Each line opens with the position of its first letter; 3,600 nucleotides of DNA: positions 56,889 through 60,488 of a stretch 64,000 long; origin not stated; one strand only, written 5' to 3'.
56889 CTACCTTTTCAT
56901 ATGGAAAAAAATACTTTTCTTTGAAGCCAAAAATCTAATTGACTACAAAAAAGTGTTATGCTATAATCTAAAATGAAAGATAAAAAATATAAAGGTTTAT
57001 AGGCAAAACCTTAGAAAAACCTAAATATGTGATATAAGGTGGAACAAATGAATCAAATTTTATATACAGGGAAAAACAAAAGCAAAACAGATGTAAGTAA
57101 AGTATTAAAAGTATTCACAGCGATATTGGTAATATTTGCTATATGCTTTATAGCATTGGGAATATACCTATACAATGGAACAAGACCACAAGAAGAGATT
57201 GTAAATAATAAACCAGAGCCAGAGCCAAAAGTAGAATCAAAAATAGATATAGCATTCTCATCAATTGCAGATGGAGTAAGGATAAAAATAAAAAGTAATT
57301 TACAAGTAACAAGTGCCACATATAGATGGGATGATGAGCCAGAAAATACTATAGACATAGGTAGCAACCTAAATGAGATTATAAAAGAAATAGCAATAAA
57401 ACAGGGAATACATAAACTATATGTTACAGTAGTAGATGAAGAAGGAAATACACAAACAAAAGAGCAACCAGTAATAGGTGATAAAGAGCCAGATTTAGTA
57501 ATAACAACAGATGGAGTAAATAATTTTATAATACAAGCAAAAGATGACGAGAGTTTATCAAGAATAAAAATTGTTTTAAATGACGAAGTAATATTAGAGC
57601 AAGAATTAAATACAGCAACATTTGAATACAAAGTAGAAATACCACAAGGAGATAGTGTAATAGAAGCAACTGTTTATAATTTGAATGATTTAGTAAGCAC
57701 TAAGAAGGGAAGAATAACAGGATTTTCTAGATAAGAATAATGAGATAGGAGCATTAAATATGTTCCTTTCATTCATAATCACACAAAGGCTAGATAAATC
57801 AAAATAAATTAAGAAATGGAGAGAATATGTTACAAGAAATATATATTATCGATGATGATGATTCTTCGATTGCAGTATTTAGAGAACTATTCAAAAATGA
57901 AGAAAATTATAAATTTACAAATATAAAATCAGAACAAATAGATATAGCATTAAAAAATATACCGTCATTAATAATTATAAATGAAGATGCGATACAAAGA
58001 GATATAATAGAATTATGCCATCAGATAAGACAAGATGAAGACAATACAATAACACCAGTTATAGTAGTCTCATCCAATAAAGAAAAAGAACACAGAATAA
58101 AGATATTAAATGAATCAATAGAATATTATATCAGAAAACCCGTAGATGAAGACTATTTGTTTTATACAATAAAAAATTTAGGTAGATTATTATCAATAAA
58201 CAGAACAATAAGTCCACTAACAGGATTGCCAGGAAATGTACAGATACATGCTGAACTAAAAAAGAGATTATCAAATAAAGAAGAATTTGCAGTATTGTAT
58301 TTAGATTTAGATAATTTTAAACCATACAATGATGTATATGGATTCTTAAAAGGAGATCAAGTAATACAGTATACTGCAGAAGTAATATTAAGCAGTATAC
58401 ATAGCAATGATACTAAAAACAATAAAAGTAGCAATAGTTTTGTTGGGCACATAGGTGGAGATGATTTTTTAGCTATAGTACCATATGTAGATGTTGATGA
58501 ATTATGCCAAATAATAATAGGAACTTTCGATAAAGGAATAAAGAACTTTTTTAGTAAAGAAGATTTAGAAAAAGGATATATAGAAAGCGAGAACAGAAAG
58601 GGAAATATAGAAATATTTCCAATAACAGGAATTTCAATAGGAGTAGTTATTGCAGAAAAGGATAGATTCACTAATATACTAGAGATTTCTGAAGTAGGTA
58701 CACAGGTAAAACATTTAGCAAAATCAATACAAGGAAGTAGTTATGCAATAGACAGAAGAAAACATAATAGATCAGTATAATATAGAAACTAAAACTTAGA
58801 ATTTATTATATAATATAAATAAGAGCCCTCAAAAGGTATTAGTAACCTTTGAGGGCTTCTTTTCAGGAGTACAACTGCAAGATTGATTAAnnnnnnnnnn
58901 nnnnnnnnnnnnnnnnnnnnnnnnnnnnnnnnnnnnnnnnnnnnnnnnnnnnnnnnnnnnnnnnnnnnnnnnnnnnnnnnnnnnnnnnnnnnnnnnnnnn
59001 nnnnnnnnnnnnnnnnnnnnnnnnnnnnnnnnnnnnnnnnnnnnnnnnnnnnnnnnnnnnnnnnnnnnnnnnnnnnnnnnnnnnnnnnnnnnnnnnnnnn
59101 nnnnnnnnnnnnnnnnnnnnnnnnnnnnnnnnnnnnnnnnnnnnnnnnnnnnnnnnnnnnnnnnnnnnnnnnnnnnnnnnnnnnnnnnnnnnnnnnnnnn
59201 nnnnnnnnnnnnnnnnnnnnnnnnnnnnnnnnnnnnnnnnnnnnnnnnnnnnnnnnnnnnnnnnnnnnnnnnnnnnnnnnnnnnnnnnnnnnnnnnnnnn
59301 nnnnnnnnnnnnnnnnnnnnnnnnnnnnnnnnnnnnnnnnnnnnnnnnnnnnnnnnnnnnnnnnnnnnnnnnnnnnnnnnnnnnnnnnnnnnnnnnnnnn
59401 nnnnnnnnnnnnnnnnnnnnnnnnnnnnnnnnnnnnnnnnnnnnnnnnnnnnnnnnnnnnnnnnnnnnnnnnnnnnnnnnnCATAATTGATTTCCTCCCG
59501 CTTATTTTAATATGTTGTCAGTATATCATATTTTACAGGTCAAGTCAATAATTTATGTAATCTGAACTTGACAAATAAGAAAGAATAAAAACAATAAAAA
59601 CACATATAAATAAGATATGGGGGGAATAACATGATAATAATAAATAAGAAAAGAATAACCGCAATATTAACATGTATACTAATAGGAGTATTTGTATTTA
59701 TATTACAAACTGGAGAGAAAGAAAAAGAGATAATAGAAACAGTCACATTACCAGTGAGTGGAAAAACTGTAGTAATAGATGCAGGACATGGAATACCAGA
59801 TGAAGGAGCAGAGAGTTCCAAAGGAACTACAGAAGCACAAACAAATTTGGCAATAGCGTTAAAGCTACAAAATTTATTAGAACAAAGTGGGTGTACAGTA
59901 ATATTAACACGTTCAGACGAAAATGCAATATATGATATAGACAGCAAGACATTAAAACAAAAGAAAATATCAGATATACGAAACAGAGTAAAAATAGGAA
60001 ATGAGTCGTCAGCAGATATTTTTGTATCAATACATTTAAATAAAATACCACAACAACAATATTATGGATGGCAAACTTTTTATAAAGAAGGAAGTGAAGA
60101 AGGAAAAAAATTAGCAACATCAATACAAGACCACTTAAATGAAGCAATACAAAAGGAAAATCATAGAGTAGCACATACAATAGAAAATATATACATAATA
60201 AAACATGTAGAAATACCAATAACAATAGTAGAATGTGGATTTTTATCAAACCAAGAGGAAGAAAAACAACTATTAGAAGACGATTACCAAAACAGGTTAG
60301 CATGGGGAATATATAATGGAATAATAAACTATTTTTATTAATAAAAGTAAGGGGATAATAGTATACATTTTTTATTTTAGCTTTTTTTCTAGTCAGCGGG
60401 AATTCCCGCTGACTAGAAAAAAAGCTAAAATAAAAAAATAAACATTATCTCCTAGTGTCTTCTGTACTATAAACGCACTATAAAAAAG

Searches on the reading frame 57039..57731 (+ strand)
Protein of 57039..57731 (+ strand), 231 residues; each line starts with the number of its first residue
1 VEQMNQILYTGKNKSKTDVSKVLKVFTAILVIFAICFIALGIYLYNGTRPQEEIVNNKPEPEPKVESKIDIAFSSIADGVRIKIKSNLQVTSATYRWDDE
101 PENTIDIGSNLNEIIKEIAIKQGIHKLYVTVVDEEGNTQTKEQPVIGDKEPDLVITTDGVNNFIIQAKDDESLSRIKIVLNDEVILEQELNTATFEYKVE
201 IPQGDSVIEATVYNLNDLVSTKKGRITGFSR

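Call 12: search_protein_families(library=pfam, proteins=[window:57039-57731:+], max_evalue=0.001)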
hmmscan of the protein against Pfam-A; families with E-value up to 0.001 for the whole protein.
window:57039-57731:+ (231 aa): 0 families

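Call 66: search_protein_families(library=ncbifam, proteins=[window:57039-57731:+], max_evalue=10)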
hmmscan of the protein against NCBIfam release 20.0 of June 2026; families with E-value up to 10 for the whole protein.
window:57039-57731:+ (231 aa): 2 families
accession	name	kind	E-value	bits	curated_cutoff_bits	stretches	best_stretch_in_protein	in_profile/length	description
NF040514.1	CAL67264_fam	equivalog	0.018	15.2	50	1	21-46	4-29/57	CAL67264 family membrane protein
TIGR01495.1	ETRAMP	paralog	0.075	13.1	32.75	1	21-84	2-65/85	ETRAMP family protein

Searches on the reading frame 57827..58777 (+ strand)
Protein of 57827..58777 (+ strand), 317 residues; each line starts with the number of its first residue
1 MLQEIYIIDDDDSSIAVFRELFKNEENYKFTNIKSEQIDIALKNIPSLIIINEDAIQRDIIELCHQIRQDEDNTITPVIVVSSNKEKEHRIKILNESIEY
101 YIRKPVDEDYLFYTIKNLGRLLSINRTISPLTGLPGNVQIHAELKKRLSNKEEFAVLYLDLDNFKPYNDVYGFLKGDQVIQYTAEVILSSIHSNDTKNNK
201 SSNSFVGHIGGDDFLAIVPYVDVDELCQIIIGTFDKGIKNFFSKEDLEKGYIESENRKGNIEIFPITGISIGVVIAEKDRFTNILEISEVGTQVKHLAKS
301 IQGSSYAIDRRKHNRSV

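Call 12: search_protein_families(library=pfam, proteins=[window:57827-58777:+], max_evalue=0.001)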
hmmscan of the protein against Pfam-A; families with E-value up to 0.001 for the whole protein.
window:57827-58777:+ (317 aa): 2 families
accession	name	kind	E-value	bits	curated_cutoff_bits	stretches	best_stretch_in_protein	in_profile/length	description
PF00990.26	GGDEF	-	1.1e-15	58.3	23.8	1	130-228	5-98/161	Diguanylate cyclase, GGDEF domain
PF00072.30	Response_reg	-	7.7e-10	39.4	30.2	1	5-114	1-109/111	Response regulator receiver domain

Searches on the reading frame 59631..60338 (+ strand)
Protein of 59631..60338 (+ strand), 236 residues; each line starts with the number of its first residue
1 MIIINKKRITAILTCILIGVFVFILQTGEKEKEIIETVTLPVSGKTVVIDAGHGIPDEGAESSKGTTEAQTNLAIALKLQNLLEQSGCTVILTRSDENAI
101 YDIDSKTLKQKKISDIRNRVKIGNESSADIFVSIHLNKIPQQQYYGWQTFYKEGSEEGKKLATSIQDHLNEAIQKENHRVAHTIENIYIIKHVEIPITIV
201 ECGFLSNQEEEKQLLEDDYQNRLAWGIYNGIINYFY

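Call 12: search_protein_families(library=pfam, proteins=[window:59631-60338:+], max_evalue=0.001)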
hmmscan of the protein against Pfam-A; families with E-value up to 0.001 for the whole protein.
window:59631-60338:+ (236 aa): 1 family
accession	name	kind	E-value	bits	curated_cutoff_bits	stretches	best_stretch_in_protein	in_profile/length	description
PF01520.23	Amidase_3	-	5.5e-47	160.5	27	1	47-233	1-174/174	N-acetylmuramoyl-L-alanine amidase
